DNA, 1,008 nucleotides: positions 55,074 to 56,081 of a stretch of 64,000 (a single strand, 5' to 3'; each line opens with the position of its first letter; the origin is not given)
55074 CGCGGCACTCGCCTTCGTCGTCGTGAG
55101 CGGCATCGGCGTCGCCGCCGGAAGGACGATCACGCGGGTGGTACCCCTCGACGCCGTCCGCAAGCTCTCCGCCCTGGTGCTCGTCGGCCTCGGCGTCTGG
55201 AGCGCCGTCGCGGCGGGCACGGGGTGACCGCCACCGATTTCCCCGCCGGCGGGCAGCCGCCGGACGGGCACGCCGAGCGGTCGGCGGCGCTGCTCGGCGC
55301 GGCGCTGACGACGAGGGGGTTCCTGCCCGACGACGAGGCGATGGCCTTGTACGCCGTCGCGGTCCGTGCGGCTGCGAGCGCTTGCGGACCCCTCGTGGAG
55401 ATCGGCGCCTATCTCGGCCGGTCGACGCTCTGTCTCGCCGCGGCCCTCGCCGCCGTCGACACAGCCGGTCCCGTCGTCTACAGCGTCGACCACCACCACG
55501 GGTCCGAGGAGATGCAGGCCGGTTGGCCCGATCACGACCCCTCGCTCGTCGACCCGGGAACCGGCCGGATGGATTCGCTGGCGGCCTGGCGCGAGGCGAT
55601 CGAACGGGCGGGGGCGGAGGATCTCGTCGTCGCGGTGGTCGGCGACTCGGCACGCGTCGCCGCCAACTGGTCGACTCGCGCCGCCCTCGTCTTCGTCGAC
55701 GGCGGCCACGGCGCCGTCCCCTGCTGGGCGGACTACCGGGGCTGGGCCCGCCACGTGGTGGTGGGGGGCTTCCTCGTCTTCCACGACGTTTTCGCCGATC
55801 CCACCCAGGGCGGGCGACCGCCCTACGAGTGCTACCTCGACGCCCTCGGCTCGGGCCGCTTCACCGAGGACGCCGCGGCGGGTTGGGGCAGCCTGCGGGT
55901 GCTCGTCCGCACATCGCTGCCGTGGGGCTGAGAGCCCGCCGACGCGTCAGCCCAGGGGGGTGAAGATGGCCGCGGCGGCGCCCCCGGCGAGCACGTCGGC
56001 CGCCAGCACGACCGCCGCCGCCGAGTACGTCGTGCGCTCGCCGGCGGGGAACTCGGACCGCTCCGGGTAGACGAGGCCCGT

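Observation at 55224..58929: Four-gene GT4 / methyltransferase / alpha-alpha-toroid / methyltransferase cluster resembling a methylated-polysaccharide (MMP-type) pathway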

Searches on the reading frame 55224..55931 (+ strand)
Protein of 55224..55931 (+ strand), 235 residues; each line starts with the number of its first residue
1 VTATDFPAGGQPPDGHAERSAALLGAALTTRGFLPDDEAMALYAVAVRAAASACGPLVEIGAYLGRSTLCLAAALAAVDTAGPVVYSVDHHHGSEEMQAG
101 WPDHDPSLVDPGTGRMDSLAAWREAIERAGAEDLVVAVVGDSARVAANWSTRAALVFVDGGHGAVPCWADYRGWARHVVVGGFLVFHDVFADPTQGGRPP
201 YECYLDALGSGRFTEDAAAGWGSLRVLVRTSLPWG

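Call 4: search_protein_families(library=pfam, proteins=[window:55224-55931:+], max_evalue=0.01)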
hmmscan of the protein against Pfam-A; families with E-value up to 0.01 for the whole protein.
window:55224-55931:+ (235 aa): 1 family
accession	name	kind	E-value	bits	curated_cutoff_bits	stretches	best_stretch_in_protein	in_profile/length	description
PF13578.12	Methyltransf_24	-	4.9e-19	69.6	26.3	1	58-189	1-105/105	Methyltransferase domain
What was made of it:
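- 55224..55931 (+): MeT1-like Methyltransf_24 methyltransferase, the reducing-end 1-O-methyltransferase. It converges on MmpH with a 15-bp gap. PF13578 (call 4).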

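Call 5: search_protein_families(library=ncbifam, proteins=[window:55224-55931:+], max_evalue=0.1)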
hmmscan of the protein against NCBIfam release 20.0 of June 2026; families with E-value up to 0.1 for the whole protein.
window:55224-55931:+ (235 aa): 0 families

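Call 8: search_solved_structures(query=window:55224-55931:+, max_evalue=0.01, show_alignments=1)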
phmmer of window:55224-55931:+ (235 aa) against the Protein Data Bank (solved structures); distinct sequences matched with E-value up to 0.01: 1.
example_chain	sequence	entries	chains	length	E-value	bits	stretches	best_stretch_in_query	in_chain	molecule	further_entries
6g7d_A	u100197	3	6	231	4.1e-55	190.3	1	22-231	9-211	Methyltransferase domain protein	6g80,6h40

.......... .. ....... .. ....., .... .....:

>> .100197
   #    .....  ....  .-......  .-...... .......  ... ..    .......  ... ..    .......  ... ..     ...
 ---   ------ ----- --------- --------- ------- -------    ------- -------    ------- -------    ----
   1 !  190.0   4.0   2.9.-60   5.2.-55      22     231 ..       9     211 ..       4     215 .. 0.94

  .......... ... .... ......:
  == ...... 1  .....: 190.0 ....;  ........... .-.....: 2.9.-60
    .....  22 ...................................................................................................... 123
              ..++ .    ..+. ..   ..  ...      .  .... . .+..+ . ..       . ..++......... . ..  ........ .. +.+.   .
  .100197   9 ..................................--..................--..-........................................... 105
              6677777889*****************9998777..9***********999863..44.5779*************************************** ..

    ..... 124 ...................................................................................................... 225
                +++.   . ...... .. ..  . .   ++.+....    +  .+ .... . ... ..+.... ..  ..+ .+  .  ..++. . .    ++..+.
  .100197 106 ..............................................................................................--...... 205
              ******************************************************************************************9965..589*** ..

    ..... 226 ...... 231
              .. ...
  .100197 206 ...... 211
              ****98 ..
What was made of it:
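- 55224..55931 (+): 6G7D MeT1, E 4.1e-55, is the only PDB hit (call 8).
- On MeT1 (MMP 1-O-methyltransferase): E 4.1e-55, the only PDB hit (call 8).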
